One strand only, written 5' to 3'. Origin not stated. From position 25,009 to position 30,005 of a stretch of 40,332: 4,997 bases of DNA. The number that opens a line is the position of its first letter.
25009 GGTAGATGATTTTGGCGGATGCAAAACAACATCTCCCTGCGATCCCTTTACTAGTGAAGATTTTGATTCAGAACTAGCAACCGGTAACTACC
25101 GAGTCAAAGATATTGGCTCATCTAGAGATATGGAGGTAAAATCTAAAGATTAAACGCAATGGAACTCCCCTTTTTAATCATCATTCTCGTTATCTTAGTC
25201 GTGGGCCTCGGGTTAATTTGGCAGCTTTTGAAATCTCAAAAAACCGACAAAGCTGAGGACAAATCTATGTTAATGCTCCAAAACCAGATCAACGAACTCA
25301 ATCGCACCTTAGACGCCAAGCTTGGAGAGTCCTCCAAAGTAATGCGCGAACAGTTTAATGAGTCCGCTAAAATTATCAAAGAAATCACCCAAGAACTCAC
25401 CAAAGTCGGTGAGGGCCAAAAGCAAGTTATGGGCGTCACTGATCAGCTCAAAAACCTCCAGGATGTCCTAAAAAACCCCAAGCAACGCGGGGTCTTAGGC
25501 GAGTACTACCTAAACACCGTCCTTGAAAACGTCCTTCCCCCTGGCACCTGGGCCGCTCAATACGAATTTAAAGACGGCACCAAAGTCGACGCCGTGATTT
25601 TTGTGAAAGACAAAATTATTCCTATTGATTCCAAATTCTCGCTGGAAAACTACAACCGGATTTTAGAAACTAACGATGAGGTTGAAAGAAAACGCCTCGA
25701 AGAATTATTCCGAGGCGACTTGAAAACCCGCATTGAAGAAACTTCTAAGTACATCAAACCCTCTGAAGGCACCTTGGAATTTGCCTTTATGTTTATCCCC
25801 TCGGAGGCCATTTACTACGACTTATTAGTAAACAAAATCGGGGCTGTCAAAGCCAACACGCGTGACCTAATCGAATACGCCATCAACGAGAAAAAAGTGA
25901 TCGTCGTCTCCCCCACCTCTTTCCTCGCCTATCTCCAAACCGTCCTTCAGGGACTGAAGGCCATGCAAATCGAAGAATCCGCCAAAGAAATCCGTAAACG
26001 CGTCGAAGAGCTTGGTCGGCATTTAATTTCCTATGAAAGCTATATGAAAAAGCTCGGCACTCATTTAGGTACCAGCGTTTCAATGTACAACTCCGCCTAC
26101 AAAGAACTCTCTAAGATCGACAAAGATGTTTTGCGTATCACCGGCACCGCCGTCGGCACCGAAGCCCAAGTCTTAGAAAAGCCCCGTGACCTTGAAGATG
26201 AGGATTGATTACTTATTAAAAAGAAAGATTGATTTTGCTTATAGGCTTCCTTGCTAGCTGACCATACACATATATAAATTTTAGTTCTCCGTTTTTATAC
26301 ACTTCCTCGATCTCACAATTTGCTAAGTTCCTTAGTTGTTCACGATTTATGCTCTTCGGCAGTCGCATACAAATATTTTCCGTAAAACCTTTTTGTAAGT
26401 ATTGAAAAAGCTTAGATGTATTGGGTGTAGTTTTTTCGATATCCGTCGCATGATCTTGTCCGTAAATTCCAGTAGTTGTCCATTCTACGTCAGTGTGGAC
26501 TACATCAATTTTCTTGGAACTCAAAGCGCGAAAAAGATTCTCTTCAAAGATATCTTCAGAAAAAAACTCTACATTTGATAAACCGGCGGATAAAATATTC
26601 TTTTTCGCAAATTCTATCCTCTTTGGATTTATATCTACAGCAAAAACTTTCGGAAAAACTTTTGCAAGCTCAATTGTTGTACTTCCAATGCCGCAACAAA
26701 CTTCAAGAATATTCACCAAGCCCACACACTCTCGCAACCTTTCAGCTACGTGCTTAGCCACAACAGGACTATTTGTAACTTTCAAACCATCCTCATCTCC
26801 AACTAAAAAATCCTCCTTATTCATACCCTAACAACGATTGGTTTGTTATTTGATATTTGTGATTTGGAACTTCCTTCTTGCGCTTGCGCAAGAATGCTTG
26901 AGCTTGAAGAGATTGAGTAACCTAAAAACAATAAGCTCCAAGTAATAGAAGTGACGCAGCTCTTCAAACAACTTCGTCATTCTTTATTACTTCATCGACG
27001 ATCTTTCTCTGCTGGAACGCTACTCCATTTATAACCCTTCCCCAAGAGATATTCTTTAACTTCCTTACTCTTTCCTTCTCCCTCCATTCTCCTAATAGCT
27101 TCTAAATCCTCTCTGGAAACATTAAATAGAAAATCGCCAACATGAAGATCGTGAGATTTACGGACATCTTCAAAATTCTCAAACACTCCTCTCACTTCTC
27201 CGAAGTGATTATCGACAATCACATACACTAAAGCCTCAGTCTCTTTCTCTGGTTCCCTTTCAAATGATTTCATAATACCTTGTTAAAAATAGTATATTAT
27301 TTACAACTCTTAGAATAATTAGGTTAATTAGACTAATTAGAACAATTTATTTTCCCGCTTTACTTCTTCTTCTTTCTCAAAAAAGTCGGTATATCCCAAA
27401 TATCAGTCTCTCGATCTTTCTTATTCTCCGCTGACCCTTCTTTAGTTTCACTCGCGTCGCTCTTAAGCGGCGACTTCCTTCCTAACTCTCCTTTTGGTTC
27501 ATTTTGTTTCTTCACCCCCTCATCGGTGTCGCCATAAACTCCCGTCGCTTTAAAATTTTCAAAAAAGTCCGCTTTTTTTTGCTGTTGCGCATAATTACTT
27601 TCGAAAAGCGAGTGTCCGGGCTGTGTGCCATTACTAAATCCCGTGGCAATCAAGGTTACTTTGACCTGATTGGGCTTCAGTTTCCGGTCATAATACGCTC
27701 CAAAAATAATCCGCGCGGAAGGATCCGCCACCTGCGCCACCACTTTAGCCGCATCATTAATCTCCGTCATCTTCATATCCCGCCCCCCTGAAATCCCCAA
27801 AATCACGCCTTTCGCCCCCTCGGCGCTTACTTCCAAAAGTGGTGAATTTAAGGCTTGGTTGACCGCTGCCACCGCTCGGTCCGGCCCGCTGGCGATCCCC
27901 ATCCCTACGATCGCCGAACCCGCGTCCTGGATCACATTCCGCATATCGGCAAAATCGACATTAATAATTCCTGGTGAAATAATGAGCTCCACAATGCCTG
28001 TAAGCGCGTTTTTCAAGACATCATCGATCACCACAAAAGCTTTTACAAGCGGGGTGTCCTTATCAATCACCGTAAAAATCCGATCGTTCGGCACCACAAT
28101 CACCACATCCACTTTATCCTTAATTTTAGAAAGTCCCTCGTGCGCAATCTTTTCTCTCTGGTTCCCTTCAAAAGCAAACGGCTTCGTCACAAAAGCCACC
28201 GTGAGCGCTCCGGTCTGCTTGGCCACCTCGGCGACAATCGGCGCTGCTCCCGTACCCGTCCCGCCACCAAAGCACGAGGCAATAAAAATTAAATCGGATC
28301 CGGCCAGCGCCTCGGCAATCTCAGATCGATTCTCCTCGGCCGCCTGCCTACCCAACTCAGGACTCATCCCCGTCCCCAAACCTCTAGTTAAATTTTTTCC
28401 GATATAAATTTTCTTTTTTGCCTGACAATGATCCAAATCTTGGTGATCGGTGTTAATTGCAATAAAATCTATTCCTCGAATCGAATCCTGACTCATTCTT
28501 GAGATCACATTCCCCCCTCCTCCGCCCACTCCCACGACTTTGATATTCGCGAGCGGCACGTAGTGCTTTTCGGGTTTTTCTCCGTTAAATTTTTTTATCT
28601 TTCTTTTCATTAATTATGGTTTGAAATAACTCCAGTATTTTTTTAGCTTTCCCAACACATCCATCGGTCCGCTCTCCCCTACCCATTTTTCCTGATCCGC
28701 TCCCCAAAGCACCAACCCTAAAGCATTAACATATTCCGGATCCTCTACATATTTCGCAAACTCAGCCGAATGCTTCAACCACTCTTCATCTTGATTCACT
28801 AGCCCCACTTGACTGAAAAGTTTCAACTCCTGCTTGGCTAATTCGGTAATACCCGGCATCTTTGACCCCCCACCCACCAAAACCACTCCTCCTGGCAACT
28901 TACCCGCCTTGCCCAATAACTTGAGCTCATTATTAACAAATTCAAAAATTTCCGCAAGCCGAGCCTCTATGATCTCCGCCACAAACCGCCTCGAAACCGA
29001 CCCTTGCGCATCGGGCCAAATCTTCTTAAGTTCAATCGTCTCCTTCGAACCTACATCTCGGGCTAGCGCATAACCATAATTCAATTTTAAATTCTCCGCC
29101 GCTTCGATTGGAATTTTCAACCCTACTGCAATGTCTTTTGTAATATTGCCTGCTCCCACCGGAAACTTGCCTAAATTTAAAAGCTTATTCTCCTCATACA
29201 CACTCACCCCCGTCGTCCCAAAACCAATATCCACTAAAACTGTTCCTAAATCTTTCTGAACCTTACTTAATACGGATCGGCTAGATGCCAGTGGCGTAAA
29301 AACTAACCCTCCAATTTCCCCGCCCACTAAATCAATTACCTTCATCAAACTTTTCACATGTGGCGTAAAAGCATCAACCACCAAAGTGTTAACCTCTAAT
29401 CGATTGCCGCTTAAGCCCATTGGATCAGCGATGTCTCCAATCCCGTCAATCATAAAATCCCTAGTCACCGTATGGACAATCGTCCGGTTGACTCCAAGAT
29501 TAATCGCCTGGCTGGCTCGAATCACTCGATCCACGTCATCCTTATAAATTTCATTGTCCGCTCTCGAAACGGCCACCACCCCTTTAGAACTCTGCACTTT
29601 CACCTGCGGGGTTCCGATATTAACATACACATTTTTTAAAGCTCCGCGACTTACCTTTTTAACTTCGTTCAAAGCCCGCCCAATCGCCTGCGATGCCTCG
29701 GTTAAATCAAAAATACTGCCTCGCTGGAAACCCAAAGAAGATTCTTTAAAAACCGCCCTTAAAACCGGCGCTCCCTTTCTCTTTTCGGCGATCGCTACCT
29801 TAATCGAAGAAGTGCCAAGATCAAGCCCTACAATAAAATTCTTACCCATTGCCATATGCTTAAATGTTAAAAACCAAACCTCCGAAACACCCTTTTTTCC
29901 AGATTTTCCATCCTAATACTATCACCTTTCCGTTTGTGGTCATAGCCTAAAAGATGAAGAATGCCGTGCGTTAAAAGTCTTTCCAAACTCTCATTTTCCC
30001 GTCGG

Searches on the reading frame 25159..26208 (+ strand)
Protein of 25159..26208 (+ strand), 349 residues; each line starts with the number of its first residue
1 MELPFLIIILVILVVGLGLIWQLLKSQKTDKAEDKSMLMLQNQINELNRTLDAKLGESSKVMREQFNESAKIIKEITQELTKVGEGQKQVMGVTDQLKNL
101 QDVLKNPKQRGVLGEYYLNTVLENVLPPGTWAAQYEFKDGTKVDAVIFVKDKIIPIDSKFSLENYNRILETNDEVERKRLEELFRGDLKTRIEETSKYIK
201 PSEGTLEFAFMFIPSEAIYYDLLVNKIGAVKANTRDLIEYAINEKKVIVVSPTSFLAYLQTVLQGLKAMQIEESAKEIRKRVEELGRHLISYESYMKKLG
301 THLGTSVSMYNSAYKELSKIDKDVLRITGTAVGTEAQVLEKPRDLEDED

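Call 62: search_protein_families(library=pfam, proteins=[window:25159-26208:+])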
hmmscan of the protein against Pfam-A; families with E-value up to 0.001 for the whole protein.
window:25159-26208:+ (349 aa): 1 family
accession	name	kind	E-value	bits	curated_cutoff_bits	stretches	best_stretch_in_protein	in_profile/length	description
PF02646.22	RmuC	-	6.5e-53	180.2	26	1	43-322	2-272/291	RmuC family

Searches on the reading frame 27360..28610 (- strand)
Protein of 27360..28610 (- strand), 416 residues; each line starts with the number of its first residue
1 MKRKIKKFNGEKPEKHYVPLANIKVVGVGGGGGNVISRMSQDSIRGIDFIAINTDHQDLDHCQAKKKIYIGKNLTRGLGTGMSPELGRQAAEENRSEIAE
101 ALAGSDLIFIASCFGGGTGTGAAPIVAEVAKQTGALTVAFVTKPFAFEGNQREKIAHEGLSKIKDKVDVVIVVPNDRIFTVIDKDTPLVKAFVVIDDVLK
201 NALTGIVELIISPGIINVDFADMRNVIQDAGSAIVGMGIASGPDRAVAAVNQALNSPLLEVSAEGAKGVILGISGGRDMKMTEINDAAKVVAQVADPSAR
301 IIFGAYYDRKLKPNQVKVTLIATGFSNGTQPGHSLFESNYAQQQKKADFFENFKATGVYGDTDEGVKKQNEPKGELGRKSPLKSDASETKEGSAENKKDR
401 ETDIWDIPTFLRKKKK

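Call 62: search_protein_families(library=pfam, proteins=[window:27360-28610:-])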
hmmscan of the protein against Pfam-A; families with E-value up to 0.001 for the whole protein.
window:27360-28610:- (416 aa): 2 families
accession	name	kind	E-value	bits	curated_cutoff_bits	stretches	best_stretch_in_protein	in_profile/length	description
PF00091.31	Tubulin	-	2.3e-44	152.4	33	1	22-182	1-189/190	Tubulin/FtsZ family, GTPase domain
PF12327.13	FtsZ_C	-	6.5e-29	100.5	27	1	231-325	1-94/95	FtsZ family, C-terminal domain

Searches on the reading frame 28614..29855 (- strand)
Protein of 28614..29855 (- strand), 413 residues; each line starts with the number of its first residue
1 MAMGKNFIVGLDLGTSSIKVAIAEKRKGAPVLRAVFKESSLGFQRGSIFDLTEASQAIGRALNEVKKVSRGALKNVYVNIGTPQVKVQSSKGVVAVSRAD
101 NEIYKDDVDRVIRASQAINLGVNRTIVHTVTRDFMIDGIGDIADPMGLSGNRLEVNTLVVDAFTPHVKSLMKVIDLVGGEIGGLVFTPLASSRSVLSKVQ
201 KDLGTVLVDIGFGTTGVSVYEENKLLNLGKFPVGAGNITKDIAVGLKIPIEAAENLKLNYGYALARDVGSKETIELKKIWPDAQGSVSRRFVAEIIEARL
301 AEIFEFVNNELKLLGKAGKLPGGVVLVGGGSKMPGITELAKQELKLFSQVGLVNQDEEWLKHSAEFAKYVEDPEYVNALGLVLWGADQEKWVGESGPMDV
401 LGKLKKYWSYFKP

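Call 62: search_protein_families(library=pfam, proteins=[window:28614-29855:-])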
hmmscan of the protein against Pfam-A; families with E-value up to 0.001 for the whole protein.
window:28614-29855:- (413 aa): 4 families
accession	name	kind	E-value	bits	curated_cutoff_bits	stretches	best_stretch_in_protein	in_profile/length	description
PF14450.12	FtsA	-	3.6e-30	105.4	31.8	1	206-380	1-127/127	Cell division protein FtsA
PF02491.25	SHS2_FTSA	-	3e-19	69.6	25.4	1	84-160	3-78/79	SHS2 domain inserted in FTSA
PF06723.19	MreB_Mbl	-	2.7e-08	33.5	27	1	198-349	140-302/327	MreB/Mbl protein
PF11104.14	PilM_2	-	2.8e-07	30.2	27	0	193-260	170-237/340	Type IV pilus assembly protein PilM;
